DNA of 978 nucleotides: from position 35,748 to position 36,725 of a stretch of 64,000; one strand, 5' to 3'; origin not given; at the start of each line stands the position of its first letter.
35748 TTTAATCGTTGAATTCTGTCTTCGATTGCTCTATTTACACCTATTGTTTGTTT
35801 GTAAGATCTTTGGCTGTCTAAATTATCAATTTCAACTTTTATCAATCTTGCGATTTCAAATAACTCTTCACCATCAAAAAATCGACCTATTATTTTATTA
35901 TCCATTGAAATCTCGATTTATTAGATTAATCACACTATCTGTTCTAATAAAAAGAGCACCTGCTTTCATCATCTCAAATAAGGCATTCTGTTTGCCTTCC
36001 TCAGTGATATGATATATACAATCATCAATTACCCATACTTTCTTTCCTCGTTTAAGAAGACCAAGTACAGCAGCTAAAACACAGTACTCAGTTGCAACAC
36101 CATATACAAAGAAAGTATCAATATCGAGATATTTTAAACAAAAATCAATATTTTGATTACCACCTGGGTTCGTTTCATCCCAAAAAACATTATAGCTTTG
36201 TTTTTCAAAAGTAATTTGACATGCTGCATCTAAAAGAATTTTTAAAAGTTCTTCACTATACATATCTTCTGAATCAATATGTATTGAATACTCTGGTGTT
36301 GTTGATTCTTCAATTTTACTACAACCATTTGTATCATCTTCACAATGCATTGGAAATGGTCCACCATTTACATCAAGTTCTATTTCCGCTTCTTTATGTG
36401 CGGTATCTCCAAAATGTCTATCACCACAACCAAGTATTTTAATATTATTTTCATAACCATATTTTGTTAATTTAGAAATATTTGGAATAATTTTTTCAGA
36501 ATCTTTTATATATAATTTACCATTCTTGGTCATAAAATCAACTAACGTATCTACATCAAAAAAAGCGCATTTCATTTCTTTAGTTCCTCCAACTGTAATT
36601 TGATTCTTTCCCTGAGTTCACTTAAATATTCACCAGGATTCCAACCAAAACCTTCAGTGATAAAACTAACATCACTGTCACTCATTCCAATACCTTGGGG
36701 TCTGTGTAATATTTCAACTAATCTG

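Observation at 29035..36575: Phage-encoded NAD+ salvage route (PncA, NA/Nam phosphoribosyltransferase, NadE), with a macro domain and a phosphatase-like gene nearby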

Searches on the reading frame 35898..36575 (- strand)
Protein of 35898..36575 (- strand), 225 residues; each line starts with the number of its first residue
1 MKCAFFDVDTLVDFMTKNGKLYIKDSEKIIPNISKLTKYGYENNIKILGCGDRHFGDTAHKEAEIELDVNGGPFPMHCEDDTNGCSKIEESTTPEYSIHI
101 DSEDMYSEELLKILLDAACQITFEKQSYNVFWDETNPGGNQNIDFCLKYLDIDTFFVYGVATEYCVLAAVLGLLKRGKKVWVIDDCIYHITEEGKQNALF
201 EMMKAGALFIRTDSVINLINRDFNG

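Call 4: search_protein_families(library=pfam, proteins=[window:35898-36575:-], max_evalue=0.01)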
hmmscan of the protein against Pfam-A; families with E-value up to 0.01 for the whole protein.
window:35898-36575:- (225 aa): 1 family
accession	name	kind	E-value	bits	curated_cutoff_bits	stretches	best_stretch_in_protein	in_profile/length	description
PF00857.26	Isochorismatase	-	3.1e-19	70.2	27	1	8-213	6-174/175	Isochorismatase domain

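Call 5: search_protein_families(library=ncbifam, proteins=[window:35898-36575:-], max_evalue=0.01)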
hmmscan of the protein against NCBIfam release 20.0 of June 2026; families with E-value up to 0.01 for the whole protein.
window:35898-36575:- (225 aa): 3 families
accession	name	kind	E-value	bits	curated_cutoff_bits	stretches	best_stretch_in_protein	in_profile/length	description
NF008623.0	PRK11609.1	equivalog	4.4e-13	49.5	174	1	126-214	118-207/213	bifunctional nicotinamidase/pyrazinamidase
NF041461.1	C_hydro_YcaC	equivalog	0.00015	21.3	310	1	153-223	103-173/201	isochorismate family cysteine hydrolase YcaC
NF050097.1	BiurAmidohydBiuH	equivalog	0.0011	18.5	370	1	142-214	141-213/221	biuret amidohydrolase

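Call 16: search_solved_structures(query=window:35898-36575:-, max_evalue=0.001, show_alignments=2)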
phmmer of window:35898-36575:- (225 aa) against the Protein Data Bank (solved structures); distinct sequences matched with E-value up to 0.001: 5.
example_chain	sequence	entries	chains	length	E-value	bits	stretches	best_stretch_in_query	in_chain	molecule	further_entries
1ilw_A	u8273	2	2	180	2.3e-13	53.6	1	151-208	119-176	180 aa long hypothetical Pyrazinamidase/nicotinamidase | 180aa long hypothetical Pyrazinamidase/Nicotinamidase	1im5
2wt9_A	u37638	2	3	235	4e-08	36.5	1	126-217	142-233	NICOTINAMIDASE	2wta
29iv_A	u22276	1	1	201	1.3e-07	34.8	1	8-194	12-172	nicotinamidase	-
3s2s_A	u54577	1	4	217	2.3e-06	30.8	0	129-204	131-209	Putative pyrazinamidase/nicotinamidase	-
3r2j_A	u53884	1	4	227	1.8e-05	27.8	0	8-215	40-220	Alpha/beta-hydrolase-like protein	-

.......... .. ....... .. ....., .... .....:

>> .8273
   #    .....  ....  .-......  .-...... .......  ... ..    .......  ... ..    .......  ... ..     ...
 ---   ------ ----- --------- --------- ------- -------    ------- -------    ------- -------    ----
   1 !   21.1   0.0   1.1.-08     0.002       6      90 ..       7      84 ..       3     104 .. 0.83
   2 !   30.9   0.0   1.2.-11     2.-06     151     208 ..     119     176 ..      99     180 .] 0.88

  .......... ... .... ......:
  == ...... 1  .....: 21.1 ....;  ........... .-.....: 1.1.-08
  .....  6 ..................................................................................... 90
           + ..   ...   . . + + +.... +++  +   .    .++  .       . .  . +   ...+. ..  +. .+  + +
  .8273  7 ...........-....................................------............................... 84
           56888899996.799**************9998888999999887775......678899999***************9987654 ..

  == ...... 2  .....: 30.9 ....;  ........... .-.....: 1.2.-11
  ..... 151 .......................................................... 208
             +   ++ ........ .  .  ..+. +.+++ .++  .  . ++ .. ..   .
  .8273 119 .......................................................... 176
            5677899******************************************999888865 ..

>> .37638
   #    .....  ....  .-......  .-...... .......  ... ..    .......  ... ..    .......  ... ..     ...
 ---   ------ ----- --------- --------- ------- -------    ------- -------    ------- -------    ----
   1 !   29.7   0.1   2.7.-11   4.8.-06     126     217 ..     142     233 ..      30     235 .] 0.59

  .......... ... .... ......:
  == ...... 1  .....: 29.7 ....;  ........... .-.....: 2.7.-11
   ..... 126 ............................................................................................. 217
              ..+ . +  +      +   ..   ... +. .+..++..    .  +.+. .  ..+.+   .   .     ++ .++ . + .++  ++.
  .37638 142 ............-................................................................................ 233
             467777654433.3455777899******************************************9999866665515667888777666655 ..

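Call 83: search_protein_families(library=phrogs, proteins=[window:35898-36575:-], max_evalue=0.001)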
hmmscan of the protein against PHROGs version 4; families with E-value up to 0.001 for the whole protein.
window:35898-36575:- (225 aa): 1 family
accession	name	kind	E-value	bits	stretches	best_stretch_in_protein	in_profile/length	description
phrog_19305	-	unknown function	1.7e-12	48.6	1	8-205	9-191/199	-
